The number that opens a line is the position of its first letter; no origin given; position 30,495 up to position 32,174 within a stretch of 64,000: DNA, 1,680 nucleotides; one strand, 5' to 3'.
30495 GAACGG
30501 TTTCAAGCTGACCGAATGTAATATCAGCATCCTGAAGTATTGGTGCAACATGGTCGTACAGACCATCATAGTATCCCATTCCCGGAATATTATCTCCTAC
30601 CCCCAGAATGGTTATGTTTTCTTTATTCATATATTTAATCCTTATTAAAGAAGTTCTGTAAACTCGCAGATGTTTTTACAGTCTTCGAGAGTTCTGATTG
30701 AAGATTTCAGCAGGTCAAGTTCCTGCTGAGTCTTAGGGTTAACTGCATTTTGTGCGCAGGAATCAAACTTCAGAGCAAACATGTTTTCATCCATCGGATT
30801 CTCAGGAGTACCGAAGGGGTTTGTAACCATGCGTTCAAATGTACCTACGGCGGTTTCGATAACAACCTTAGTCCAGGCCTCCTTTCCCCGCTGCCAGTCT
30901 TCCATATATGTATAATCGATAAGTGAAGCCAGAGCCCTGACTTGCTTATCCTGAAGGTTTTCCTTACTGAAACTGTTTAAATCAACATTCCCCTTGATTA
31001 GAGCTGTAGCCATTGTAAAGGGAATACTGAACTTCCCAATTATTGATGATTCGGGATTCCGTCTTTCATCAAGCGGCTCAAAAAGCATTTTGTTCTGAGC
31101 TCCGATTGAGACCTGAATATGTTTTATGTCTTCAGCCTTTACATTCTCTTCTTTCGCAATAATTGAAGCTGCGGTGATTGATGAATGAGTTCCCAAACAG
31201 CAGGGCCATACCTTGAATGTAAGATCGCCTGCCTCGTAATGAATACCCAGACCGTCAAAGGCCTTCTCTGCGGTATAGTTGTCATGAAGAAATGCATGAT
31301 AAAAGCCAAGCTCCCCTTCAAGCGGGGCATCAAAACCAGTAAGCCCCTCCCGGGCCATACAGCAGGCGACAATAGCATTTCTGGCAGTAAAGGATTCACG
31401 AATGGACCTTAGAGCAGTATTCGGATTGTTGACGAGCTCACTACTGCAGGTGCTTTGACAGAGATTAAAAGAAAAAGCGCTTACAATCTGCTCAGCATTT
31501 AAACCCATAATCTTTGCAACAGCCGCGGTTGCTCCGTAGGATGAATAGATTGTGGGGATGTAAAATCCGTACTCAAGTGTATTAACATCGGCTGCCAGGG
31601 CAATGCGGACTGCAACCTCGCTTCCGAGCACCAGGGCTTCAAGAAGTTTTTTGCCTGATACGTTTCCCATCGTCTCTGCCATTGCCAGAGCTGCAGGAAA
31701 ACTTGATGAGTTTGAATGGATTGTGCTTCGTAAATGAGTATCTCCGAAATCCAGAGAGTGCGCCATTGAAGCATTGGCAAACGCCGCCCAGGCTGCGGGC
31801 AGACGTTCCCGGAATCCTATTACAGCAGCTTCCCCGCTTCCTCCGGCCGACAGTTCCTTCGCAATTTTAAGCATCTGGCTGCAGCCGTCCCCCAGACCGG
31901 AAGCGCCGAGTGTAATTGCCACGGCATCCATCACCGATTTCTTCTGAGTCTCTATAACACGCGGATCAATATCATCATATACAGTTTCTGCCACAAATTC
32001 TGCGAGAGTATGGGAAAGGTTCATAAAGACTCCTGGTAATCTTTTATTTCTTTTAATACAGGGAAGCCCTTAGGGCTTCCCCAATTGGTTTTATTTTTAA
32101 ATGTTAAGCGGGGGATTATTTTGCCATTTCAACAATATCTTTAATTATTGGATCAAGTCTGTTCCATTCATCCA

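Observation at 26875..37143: Single-strand gene string from a PucR-regulated TTT transporter through MmgE/PrpD-like and CapA-like genes into an orphan glycyl-radical enzyme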

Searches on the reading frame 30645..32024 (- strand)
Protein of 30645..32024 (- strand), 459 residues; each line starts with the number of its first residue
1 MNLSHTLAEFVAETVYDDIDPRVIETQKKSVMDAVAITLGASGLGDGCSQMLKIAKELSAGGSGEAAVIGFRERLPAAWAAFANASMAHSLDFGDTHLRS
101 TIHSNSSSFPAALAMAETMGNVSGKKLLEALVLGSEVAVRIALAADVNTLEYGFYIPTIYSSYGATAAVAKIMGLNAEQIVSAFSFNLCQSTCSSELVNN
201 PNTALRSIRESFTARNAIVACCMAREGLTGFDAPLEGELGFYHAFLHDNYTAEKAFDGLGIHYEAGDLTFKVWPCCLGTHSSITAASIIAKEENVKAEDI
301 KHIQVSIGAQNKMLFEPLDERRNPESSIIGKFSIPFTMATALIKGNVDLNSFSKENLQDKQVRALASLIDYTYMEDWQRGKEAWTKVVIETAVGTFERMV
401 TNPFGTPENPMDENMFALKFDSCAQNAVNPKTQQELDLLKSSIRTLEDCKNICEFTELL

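Call 3: search_protein_families(library=pfam, proteins=[window:30645-32024:-])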
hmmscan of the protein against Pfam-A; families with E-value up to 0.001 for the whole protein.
window:30645-32024:- (459 aa): 2 families
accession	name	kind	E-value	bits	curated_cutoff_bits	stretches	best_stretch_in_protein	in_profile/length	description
PF03972.19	MmgE_PrpD_N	-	3.3e-59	200.5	32.1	1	6-248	2-238/244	MmgE/PrpD N-terminal domain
PF19305.4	MmgE_PrpD_C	-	8.4e-28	97.8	32.1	1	273-441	1-169/173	MmgE/PrpD C-terminal domain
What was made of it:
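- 30645..32024 (-): MmgE/PrpD-family enzyme (459 aa), nearest to iminodisuccinate (IDS) epimerase. Pfam (call 3).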

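Call 4: search_protein_families(library=ncbifam, proteins=[window:30645-32024:-])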
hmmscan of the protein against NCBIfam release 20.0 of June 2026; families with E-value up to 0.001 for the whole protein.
window:30645-32024:- (459 aa): 3 families
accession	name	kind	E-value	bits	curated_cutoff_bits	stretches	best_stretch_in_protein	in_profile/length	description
NF006943.0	PRK09425.1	equivalog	4.6e-14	52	575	1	7-379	19-390/480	bifunctional 2-methylcitrate dehydratase/aconitate hydratase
NF042438.1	PrpD_hiGCgrampos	equivalog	1.7e-11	43.4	950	1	5-246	23-256/499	2-methylcitrate dehydratase PrpD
TIGR02330.1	prpD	equivalog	2.3e-11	43.1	458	1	22-393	20-392/468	2-methylcitrate dehydratase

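Call 27: search_solved_structures(query=window:30645-32024:-, max_evalue=0.001)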
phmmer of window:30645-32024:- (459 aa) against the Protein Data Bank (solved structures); distinct sequences matched with E-value up to 0.001: 13.
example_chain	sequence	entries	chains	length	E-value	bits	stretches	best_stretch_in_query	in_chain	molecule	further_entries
2hp0_A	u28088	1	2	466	2.4e-38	135.4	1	5-424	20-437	IDS-epimerase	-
2hp3_A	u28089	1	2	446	4.8e-38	134.4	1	21-424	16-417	IDS-epimerase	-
12vw_A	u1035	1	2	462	2e-23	86.2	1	19-451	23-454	Cis-aconitate decarboxylase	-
12vt_A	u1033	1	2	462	2.6e-23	85.8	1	19-451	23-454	Cis-aconitate decarboxylase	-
12ux_A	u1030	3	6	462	2.8e-23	85.7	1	19-451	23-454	Cis-aconitate decarboxylase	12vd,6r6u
12vq_A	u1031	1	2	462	9.9e-23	83.9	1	19-451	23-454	Cis-aconitate decarboxylase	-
7br9_A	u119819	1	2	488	2.3e-20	76.1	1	22-452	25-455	Cis-aconitate decarboxylase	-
6r6t_A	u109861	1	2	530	3e-20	75.7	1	22-452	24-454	Cis-aconitate decarboxylase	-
7bra_A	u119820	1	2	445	5.4e-19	71.6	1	20-358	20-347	Bacillus subtilis IRG1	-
7e9d_A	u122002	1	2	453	6.8e-18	68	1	20-358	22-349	IRG1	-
1szq_A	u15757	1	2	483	3.8e-08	35.9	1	68-370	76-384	2-methylcitrate dehydratase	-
5mvi_E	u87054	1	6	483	9.6e-08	34.5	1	66-369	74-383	2-methylcitrate dehydratase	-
6s62_A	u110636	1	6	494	0.0006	22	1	22-244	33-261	Propionate catabolic protein PrpD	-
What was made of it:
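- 30645..32024 (-): PDB scores: IDS epimerase 135 bits, cis-aconitate decarboxylase 86, PrpD 36 (call 27).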

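Call 40: find_related_loci(query=window:30645-32024:-, collection=metagenome_contigs, flank=10000)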
Query window:30645-32024:- (459 aa) in metagenome_contigs; peptide patterns used: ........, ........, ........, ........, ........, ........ (x = any residue, [..] = any of these).
121 stretches matched a pattern; 3 encode a relative of the query (tblastn E <= 1e-3); 3 distinct loci.
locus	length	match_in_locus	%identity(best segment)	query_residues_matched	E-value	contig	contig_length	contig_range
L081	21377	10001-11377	77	1-459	0e+0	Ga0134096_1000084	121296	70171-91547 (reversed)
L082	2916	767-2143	65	1-459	0e+0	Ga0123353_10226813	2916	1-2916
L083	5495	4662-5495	84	1-278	3e-161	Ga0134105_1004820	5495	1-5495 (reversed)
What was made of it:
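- Tried and rejected: It returned only 3 loci (call 40).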

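Call 44: search_protein_families(library=pfam, proteins=[L081:2974-3972:+, L081:4000-4830:+, L081:12606-13562:+, L081:12570-13610:-, L081:13679-14866:-, L081:16783-18039:+, L081:18138-19229:+, L081:19373-21328:-])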
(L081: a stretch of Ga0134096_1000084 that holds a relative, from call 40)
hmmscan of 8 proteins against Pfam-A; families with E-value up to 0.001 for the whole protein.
L081:2974-3972:+ (332 aa): 1 family
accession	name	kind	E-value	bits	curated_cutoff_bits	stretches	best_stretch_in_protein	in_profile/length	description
PF00248.27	Aldo_ket_red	-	5.5e-32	111.4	24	1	16-302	2-279/291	Aldo/keto reductase family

L081:4000-4830:+ (276 aa): 3 families
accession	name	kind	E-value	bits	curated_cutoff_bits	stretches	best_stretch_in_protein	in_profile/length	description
PF13561.12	adh_short_C2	-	1.7e-62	211.6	27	1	24-258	6-234/236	Enoyl-(Acyl carrier protein) reductase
PF00106.31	adh_short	-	4e-52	177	26.6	1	16-203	2-186/195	short chain dehydrogenase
PF08659.16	KR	-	2.9e-07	31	22.6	1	17-123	3-109/180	KR domain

L081:12606-13562:+ (318 aa): 1 family
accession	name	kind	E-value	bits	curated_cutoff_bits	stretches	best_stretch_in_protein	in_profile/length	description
PF01208.23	URO-D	-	5.6e-07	29.3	23.9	1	147-242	172-264/346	Uroporphyrinogen decarboxylase (URO-D)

L081:12570-13610:- (346 aa): 0 families

L081:13679-14866:- (395 aa): 5 families
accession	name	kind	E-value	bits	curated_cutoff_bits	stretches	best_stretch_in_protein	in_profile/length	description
PF19583.5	ODP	-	8.7e-20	71.8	27.2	1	35-227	3-194/194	ODP family beta lactamase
PF00258.30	Flavodoxin_1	-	8.4e-18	65.3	25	1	255-387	1-141/143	Flavodoxin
PF00753.33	Lactamase_B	-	4.1e-15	56.7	22.7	1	34-193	5-162/196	Metallo-beta-lactamase superfamily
PF12706.13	Lactamase_B_2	-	6.4e-08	32.9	27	1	45-148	2-116/200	Beta-lactamase superfamily domain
PF16661.11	Lactamase_B_6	-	0.00094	19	27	0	42-105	5-74/193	Metallo-beta-lactamase superfamily domain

L081:16783-18039:+ (418 aa): 1 family
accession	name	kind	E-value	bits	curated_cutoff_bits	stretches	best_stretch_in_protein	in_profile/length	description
PF01208.23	URO-D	-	7.6e-15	55.2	23.9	1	212-416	138-345/346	Uroporphyrinogen decarboxylase (URO-D)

L081:18138-19229:+ (363 aa): 1 family
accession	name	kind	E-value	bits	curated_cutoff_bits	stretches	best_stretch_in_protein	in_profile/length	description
PF01208.23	URO-D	-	2.5e-09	37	23.9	1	149-309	153-311/346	Uroporphyrinogen decarboxylase (URO-D)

L081:19373-21328:- (651 aa): 2 families
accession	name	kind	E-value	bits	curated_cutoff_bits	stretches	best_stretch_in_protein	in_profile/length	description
PF00395.25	SLH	-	2.9e-38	130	20.8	3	524-566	1-43/44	S-layer homology domain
PF00135.34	COesterase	-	7.5e-10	38.8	27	1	2-121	390-511/515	Carboxylesterase family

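Call 66: search_solved_structures(query=window:30645-32024:-, max_evalue=1e-20, show_alignments=3)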
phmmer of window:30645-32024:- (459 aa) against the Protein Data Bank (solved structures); distinct sequences matched with E-value up to 1e-20: 6.
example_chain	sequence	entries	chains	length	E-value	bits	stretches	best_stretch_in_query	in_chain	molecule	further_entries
2hp0_A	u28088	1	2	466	2.4e-38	135.4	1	5-424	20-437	IDS-epimerase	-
2hp3_A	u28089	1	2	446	4.8e-38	134.4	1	21-424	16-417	IDS-epimerase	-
12vw_A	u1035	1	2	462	2e-23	86.2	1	19-451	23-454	Cis-aconitate decarboxylase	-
12vt_A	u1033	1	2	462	2.6e-23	85.8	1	19-451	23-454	Cis-aconitate decarboxylase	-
12ux_A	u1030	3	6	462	2.8e-23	85.7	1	19-451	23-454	Cis-aconitate decarboxylase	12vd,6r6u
12vq_A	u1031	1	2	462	9.9e-23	83.9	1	19-451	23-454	Cis-aconitate decarboxylase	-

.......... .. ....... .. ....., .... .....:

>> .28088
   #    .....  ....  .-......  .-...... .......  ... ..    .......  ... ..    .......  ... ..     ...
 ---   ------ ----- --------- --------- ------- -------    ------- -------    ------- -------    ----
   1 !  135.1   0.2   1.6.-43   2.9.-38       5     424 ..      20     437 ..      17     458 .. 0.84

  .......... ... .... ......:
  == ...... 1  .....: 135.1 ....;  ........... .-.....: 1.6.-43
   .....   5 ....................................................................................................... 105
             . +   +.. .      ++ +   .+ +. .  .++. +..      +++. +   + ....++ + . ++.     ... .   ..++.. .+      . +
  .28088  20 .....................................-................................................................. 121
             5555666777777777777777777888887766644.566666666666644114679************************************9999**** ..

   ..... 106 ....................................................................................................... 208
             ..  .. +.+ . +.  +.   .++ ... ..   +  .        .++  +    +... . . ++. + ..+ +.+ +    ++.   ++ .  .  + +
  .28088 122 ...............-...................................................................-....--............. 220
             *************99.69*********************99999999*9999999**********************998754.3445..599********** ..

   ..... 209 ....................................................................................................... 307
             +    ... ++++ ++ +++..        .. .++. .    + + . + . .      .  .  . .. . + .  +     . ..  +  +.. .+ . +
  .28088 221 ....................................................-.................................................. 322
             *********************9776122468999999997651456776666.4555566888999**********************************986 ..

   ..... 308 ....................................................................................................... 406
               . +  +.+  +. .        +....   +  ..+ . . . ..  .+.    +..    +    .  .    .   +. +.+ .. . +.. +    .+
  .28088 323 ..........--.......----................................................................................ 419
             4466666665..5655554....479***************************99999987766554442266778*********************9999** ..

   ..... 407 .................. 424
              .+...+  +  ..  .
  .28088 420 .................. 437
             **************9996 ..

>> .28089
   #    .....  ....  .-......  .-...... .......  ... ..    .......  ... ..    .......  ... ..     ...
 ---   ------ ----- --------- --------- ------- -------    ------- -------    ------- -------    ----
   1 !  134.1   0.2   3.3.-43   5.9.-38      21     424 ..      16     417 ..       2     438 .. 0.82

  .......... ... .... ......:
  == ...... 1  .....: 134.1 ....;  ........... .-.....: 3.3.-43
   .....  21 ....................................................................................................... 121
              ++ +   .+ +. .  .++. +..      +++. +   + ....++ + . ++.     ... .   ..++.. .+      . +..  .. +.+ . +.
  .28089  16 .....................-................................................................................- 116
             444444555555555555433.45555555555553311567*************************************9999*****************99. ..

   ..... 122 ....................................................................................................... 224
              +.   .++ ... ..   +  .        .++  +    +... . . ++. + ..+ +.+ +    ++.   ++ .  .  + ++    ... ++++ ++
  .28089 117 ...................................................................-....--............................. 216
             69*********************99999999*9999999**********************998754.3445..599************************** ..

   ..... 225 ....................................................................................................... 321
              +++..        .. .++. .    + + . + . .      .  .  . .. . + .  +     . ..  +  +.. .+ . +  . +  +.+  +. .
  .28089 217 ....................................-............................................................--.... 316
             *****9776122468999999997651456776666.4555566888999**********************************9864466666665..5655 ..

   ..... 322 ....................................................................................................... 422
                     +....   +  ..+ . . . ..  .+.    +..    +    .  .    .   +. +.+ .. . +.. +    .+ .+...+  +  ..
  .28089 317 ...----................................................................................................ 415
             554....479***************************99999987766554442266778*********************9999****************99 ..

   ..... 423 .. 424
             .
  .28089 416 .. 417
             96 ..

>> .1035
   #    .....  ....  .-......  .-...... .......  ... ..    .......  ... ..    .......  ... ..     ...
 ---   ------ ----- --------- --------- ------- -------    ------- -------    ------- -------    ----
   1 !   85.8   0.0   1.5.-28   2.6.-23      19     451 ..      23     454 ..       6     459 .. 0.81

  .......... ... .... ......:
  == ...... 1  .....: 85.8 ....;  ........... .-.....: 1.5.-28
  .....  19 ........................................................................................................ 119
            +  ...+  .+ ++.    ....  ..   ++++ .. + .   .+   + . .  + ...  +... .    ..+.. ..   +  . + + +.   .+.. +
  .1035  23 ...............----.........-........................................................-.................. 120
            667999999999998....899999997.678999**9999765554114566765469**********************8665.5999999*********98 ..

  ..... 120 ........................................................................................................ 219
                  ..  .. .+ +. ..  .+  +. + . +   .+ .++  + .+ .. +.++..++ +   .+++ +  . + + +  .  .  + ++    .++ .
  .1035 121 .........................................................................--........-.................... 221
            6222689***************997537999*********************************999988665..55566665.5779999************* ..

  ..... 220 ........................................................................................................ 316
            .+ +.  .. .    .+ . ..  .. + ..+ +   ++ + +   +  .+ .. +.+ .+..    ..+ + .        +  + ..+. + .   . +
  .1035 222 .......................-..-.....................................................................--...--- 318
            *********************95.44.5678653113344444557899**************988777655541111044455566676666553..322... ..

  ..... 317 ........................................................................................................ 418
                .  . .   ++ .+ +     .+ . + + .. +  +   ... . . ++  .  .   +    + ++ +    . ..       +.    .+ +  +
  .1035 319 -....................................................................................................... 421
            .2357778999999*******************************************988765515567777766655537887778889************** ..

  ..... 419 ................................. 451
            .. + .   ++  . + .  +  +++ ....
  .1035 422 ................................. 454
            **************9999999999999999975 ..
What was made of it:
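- On MmgE/PrpD superfamily: Calls 3 and 66.
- Closest known: Iminodisuccinate. Same: Both family domains are present, and most residues at the positions recalled as the CAD catalytic set (Asp, Thr, His, Lys, His) are conserved (calls 3, 66).
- Closest known: Iminodisuccinate. Different: The positions taken to be CAD His159 and Lys207 are Tyr and Arg (calls 4, 27, 66).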
